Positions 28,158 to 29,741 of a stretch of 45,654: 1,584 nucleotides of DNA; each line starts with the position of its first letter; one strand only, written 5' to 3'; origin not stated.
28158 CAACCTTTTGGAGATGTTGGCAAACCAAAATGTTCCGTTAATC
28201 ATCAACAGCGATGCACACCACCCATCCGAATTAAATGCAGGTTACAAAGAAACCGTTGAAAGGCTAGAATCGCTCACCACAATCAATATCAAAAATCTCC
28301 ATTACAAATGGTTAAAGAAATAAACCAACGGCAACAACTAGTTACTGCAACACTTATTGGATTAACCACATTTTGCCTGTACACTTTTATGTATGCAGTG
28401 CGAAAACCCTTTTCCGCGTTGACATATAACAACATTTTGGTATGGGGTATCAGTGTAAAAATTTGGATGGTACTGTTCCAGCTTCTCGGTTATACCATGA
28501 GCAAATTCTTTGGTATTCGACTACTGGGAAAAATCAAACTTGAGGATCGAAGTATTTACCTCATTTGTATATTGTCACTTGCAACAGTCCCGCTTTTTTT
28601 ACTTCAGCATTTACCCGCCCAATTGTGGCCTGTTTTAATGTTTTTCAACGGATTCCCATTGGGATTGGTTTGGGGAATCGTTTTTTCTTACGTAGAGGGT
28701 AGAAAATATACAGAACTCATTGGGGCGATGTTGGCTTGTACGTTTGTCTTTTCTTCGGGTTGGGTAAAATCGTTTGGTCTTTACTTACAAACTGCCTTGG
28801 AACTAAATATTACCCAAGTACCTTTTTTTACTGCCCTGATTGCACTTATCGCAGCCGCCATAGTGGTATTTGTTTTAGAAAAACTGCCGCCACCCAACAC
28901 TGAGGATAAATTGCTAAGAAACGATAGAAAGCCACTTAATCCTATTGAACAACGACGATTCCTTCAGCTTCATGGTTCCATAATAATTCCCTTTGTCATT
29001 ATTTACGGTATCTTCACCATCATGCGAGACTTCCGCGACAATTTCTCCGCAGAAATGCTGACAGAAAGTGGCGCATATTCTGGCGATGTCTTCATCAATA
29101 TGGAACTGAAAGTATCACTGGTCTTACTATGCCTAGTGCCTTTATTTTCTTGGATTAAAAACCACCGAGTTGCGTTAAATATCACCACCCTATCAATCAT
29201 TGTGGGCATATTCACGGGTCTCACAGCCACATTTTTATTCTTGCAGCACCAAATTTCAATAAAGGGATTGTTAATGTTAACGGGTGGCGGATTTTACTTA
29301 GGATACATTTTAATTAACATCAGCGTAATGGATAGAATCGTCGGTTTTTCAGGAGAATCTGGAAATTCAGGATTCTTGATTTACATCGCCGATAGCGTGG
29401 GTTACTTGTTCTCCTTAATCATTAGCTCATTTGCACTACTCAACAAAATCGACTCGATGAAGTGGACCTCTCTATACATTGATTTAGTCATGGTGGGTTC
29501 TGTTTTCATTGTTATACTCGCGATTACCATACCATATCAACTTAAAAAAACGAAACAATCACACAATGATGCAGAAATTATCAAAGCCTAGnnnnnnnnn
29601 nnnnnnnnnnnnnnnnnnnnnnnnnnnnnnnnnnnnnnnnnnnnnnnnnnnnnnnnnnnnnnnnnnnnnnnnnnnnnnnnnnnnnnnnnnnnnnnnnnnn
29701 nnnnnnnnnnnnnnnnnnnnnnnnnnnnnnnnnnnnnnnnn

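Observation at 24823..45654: Non-glycan SusCD locus: a ~21-kb phosphonate/organophosphorus acquisition island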

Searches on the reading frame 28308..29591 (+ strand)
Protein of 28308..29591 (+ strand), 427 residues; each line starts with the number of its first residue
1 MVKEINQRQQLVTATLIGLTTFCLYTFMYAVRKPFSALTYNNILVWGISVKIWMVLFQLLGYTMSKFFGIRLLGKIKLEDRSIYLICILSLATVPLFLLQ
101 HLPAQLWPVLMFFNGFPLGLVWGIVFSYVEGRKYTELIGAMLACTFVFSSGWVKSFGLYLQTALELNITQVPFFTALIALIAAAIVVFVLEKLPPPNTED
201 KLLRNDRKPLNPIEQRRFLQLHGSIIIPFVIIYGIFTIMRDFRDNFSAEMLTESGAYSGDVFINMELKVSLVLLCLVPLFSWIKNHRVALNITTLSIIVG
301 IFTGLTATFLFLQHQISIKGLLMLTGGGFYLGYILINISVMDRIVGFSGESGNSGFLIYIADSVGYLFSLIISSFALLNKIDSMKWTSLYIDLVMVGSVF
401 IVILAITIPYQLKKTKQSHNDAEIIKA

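Call 6: search_protein_families(library=ncbifam, proteins=[window:28308-29591:+], max_evalue=0.01)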
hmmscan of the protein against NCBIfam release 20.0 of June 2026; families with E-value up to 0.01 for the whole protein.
window:28308-29591:+ (427 aa): 0 families

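Call 7: search_protein_families(library=pfam, proteins=[window:28308-29591:+], max_evalue=0.01)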
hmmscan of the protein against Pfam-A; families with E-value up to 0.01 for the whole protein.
window:28308-29591:+ (427 aa): 1 family
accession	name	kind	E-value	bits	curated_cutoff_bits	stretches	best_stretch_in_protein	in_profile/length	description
PF18943.6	DUF5690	-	4e-102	342.4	25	1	34-408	1-375/382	Family of unknown function (DUF5690)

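Call 50: search_solved_structures(query=A3, max_evalue=10, show_alignments=0)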
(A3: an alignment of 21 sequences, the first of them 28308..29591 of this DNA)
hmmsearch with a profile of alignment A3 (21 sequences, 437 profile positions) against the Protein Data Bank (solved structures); distinct sequences matched with E-value up to 10: 0.

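Call 51: find_homologous_proteins(query=window:28308-29591:+, max_evalue=0.00001)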
Query window:28308-29591:+ (427 aa): 506 proteins with E <= 0.00001 among 8000 candidates; the best 120 are listed.
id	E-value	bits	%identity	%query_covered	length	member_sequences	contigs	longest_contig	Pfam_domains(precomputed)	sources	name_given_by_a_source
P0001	2.1e-268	908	98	100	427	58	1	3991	PF18943.7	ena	-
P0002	3.6e-243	825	87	100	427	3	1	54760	PF18943.7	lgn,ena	-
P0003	1.5e-242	823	87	100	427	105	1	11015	PF18943.7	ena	-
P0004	4.3e-241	818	87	100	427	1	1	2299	PF18943.7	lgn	-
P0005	2.0e-208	711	76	100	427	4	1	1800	PF18943.7,PF07690.22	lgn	-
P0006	9.4e-201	685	78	93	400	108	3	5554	PF18943.7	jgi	jgi:MFS family permease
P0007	3.8e-199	680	74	98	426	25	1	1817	PF18943.7,PF07690.22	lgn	-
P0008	6.5e-194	663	71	98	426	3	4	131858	PF18943.7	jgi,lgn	-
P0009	8.6e-193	659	89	78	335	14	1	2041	PF18943.7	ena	-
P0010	1.5e-191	655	69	99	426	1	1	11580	PF18943.7,PF07690.22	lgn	-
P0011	2.1e-183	628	68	99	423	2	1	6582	PF18943.7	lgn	-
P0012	1.6e-168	579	64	100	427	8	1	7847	PF18943.7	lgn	-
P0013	4.4e-166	571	63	98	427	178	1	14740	PF18943.7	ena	-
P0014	2.4e-150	519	91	61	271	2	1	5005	PF18943.7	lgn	-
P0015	1.6e-149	517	70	78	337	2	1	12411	PF18943.7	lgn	-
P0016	7.4e-147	508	59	98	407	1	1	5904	PF18943.7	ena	-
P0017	9.9e-136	471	53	97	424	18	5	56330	PF18943.7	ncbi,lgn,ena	ncbi:MAG: hypothetical protein RL233_393 [Bacteroidota bacterium]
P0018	4.5e-134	466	52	99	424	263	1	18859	PF18943.7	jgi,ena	-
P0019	6.8e-131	455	53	96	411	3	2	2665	PF18943.7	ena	-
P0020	3.0e-118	414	50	97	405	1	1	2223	PF18943.7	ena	-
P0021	1.0e-107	379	46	96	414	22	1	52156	PF18943.7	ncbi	-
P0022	8.5e-107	376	46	97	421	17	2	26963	PF18943.7,PF07690.22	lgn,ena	-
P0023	8.7e-107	376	46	96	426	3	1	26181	PF18943.7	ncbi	-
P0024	3.4e-106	374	46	94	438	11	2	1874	PF18943.7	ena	-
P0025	1.7e-103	365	45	96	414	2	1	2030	PF18943.7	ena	-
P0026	4.3e-103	364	44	98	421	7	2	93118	PF18943.7,PF07690.22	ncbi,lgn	-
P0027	6.3e-102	360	43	96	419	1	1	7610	PF18943.7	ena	-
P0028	3.2e-101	357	43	96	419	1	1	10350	PF18943.7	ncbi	-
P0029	3.6e-100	354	55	73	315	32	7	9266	PF18943.7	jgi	jgi:hypothetical protein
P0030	5.3e-100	353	45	92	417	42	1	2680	PF18943.7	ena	-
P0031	1.9e-99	352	43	97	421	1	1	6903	PF18943.7,PF07690.22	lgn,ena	-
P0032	8.5e-99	349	45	93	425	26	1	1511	PF18943.7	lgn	-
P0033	3.3e-98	348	44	91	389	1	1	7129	PF18943.7,PF07690.22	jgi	-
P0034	2.0e-96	342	43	96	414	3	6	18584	PF18943.7,PF07690.22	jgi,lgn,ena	-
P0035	8.9e-94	333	43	92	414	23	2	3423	PF18943.7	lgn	-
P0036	5.0e-93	330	43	91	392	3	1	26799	PF18943.7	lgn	-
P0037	6.3e-93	330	43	91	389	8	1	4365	PF18943.7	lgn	-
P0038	1.3e-92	329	41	96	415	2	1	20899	PF18943.7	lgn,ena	-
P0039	3.9e-85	304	45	85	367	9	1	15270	PF18943.7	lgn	-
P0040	1.3e-81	293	43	86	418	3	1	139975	PF18943.7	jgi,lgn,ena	jgi:hypothetical protein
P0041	1.9e-80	289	42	86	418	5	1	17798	PF18943.7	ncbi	-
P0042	3.1e-80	288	41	85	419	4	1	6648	PF18943.7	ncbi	ncbi:MAG: hypothetical protein RL160_771 [Bacteroidota bacterium]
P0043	3.8e-80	288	40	92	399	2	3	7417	PF18943.7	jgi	jgi:hypothetical protein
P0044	5.1e-79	284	43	84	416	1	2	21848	PF18943.7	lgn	-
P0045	2.6e-78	282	38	93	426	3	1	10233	PF18943.7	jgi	-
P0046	9.8e-76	274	39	86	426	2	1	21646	PF18943.7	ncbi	-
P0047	2.9e-75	272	35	96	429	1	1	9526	PF18943.7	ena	-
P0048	4.6e-75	271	39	87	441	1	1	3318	PF18943.7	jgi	jgi:hypothetical protein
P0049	9.9e-75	270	38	94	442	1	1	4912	PF18943.7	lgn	-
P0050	1.0e-74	270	39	87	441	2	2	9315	PF18943.7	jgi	jgi:hypothetical protein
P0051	4.5e-74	268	40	84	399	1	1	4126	PF18943.7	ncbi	ncbi:MAG TPA: DUF5690 family protein, partial [Chryseolinea sp.]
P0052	5.0e-74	268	37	94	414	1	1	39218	PF18943.7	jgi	jgi:MFS family permease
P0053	2.4e-73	266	40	85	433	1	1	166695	PF18943.7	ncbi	-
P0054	7.2e-73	264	40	84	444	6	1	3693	PF18943.7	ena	-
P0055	9.4e-73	264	36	95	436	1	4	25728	PF18943.7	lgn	-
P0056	2.1e-72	263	37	93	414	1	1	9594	PF18943.7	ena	-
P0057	3.4e-72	262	36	95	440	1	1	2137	PF18943.7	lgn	-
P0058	1.6e-71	260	37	91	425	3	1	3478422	PF18943.7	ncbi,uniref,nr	ncbi:DUF5690 family protein [Chitinophaga agrisoli]|uniref:DUF5690 family protein n=1 Tax=Chitinopha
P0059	2.7e-71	259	37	99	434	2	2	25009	PF18943.7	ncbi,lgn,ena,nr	ncbi:MAG TPA: DUF5690 family protein [Puia sp.]|nr:DUF5690 family protein [Puia sp.]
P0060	2.9e-71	259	38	96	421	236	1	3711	PF18943.7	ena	-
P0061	3.2e-71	259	36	98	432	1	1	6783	PF18943.7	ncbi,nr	ncbi:MAG: hypothetical protein K2U26_01475 [Cyclobacteriaceae bacterium]|nr:hypothetical protein [Cy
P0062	3.4e-71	259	39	83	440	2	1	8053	PF18943.7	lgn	-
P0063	2.9e-70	255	38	95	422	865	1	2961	PF18943.7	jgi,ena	-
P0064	4.0e-70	255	36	95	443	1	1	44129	PF18943.7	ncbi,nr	ncbi:MAG: DUF5690 family protein [Cytophagales bacterium]|nr:DUF5690 family protein [Cytophagales ba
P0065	7.2e-70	254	37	96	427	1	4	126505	PF18943.7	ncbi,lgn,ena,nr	ncbi:MAG: hypothetical protein A3F91_08055 [Flavobacteria bacterium RIFCSPLOWO2_12_FULL_35_11]|nr:MA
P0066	1.1e-69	254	35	98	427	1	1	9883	PF18943.7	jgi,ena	-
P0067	1.4e-69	253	36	82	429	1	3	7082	PF18943.7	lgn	-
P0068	1.7e-69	253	38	94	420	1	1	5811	PF18943.7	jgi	-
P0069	3.1e-69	252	36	95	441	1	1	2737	PF18943.7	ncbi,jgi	-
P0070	3.5e-69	252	37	95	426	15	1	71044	PF18943.7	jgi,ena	-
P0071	3.5e-69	252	36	98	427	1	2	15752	PF18943.7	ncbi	-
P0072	3.7e-69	252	36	98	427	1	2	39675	PF18943.7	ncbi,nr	ncbi:MAG: DUF5690 family protein [Lutibacter sp.]|nr:DUF5690 family protein [Lutibacter sp.] MDT8416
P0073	4.2e-69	252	38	88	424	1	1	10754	PF18943.7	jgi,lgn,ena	-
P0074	4.5e-69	252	36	98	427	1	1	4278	PF18943.7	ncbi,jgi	-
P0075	5.1e-69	251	35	97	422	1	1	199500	PF18943.7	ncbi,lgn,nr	ncbi:MAG: hypothetical protein EOO99_04285 [Pedobacter sp.]|nr:MAG: hypothetical protein EOO99_04285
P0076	5.4e-69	251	38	87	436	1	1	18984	PF18943.7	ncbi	-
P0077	5.4e-69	251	37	95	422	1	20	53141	PF18943.7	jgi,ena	jgi:hypothetical protein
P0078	5.5e-69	251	36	100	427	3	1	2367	PF18943.7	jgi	jgi:MFS family permease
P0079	5.6e-69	251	37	95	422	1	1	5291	PF18943.7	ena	-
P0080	6.0e-69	251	38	94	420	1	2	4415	PF18943.7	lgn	-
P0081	6.5e-69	251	38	94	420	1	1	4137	PF18943.7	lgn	-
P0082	8.9e-69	251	36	96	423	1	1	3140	PF18943.7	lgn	-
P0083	9.1e-69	251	38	97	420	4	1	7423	PF18943.7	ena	-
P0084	1.1e-68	250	37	95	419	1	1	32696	PF18943.7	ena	-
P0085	1.1e-68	250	37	94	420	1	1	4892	PF18943.7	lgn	-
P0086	1.7e-68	250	36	98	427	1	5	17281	PF18943.7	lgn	-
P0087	1.8e-68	250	36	95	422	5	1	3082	PF18943.7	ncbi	-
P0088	2.0e-68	249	37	94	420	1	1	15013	PF18943.7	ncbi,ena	-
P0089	2.1e-68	249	37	94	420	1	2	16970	PF18943.7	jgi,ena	jgi:hypothetical protein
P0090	2.2e-68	249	36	95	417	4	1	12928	PF18943.7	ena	-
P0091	2.3e-68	249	36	96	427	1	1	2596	PF18943.7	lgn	-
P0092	2.4e-68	249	35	98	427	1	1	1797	PF18943.7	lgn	-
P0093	2.5e-68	249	38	88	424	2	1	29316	PF18943.7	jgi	jgi:MFS family permease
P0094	2.6e-68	249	36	95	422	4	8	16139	PF18943.7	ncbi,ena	-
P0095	2.9e-68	249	35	98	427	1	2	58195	PF18943.7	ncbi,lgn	ncbi:MAG TPA: DUF5690 family protein [Lutibacter sp.]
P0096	3.0e-68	249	37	94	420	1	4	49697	PF18943.7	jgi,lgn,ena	-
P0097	3.0e-68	249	36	95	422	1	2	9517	PF18943.7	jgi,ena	jgi:hypothetical protein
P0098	3.1e-68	249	35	98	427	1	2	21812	PF18943.7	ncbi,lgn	ncbi:MAG: DUF5690 family protein [Lutibacter sp.]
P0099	3.2e-68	249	36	95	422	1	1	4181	PF18943.7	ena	-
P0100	3.3e-68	249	36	98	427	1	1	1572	PF18943.7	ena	-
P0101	3.4e-68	249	37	96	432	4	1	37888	PF18943.7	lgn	-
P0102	3.5e-68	249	37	94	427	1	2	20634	PF18943.7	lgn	-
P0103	3.6e-68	249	37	94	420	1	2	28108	PF18943.7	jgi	-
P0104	3.7e-68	249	35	97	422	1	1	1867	PF18943.7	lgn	-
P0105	3.8e-68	249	36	96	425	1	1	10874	PF18943.7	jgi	-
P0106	3.9e-68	248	38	94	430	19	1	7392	PF18943.7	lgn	-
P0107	4.1e-68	248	36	96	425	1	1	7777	PF18943.7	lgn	-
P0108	4.5e-68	248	35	98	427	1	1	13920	PF18943.7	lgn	-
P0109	4.7e-68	248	34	98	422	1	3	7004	PF18943.7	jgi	-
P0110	4.7e-68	248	37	95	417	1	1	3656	PF18943.7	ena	-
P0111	5.0e-68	248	37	94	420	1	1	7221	PF18943.7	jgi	-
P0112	5.1e-68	248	35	98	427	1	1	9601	PF18943.7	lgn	-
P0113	5.7e-68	248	37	98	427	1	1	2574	PF18943.7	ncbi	ncbi:MAG: DUF5690 family protein [Lutibacter sp.]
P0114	6.2e-68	248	37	93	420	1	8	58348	PF18943.7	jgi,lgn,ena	-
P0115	6.3e-68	248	37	97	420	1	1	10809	PF18943.7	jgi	-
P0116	6.7e-68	248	36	86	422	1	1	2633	PF18943.7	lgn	-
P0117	7.7e-68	247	37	94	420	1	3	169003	PF18943.7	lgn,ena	-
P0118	7.8e-68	247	37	94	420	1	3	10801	PF18943.7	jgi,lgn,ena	jgi:MFS family permease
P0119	8.1e-68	247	39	83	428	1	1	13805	PF18943.7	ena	-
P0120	8.7e-68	247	37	94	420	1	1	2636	PF18943.7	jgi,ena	jgi:MFS family permease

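Call 63: predict_structure(alignment_id=A4)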
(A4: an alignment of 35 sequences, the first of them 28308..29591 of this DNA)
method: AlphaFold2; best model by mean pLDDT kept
length: 427 residues; sequences in the alignment: 35
mean_pLDDT: 87.1   pTM: 0.87
mean pLDDT of the five models: 87.1, 86.7, 85.2, 85.1, 84.2
residues with pLDDT >= 90: 251; 70-90: 136; 50-70: 27; < 50: 13
segments of 3 or more residues with pLDDT < 50: 1-4, 420-427
pLDDT, mean of each block of 10 residues (from residue 1): 62 91 95 93 88 94 84 74 93 97 96 93 84 81 91 95 96 97 95 80 63 86 92 94 93 92 93 89 87 95 96 96 95 90 82 76 87 77 78 94 95 68 35
secondary structure, 60 per line:
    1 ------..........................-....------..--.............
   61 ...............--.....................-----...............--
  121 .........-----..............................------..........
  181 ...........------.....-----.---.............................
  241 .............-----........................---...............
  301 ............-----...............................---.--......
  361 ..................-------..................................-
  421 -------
elements in order: H7-32 H34-37 H50-75 H78-98 H104-118 H121-129 H135-164 H171-191 H198-202 H212-253 H259-282 H286-312 H318-348 H355-378 H386-419

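Call 67: fold_search(model_id=the predicted structure, library=pdb)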
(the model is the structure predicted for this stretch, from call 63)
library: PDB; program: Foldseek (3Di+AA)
matches with E <= 10: 767; with E <= 0.001: 303
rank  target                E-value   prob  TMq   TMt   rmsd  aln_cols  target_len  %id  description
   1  9ll1                  3.8e-07  1.00  0.64  0.68   5.7       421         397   15  Cryo-EM structure of G6PT1 in complex with Chlorogenic acid (released 2025-12-31)
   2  9ucm_A                4.2e-07  1.00  0.60  0.56   7.4       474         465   14  Cryo-EM structure of the human G6P transporter SLC37A2 in the apo state with a symmetric ER luminal-open conformation. (released 2025-11-05)
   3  8ttf_A                1.1e-06  1.00  0.57  0.62   7.1       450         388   12  NorA double mutant - E222QD307N at pH 7.5 (released 2024-05-29)
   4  9ugy                  1.2e-06  1.00  0.60  0.62   6.5       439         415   17  Cryo-EM Structure of G6PT1 bound with GlcN6P (released 2026-01-07)
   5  8qv6_A                1.5e-06  1.00  0.66  0.66   5.7       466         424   12  Structure of human SPNS2 in DDM (released 2025-02-19)
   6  8u3d                  1.5e-06  1.00  0.64  0.64   7.1       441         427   14  Structure of Apo Sialin at pH7.5 (released 2024-05-29)
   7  9ugx                  2.2e-06  1.00  0.61  0.63   6.1       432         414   17  Cryo-EM Structure of G6PT1-apo monomer in pi buffer (released 2026-01-07)
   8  9kv0                  2.3e-06  1.00  0.62  0.64   6.0       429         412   16  Cryo-EM structure of human G6PT in complex with chlorogenic acid (released 2025-11-12)
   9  8rl7_A                2.5e-06  1.00  0.63  0.64   5.8       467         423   12  SPNS2 in complex with homo Di-Gluebody GbD12 (released 2025-01-15)
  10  9udv_A                2.7e-06  1.00  0.61  0.57   6.8       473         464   12  Cryo-EM structure of the human G6P transporter SLC37A2 in the presence of G6P with an asymmetric conformation. (released 2025-11-05)
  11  9udw_A                3.2e-06  1.00  0.64  0.61   6.8       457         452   12  Cryo-EM structure of the human G6P transporter SLC37A2 in the G6P bound state with a symmetric cytosolic-open conforma (released 2025-11-05)
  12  8jhq                  3.2e-06  1.00  0.64  0.62   7.1       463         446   11  Cryo-EM structure of human S1P transporter SPNS2 bound with S1P (released 2024-01-10)
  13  9ayb                  3.2e-06  1.00  0.64  0.64   5.8       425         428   15  Structure of Apo Sialin S61A mutant (released 2024-05-29)
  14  8u3f                  3.2e-06  1.00  0.63  0.62   6.4       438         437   15  Structure of Apo Sialin R168K mutant (released 2024-05-29)
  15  8ubx                  3.3e-06  1.00  0.58  0.59   6.9       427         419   13  Ethanolamine-bound FLVCR1 (released 2024-03-27)
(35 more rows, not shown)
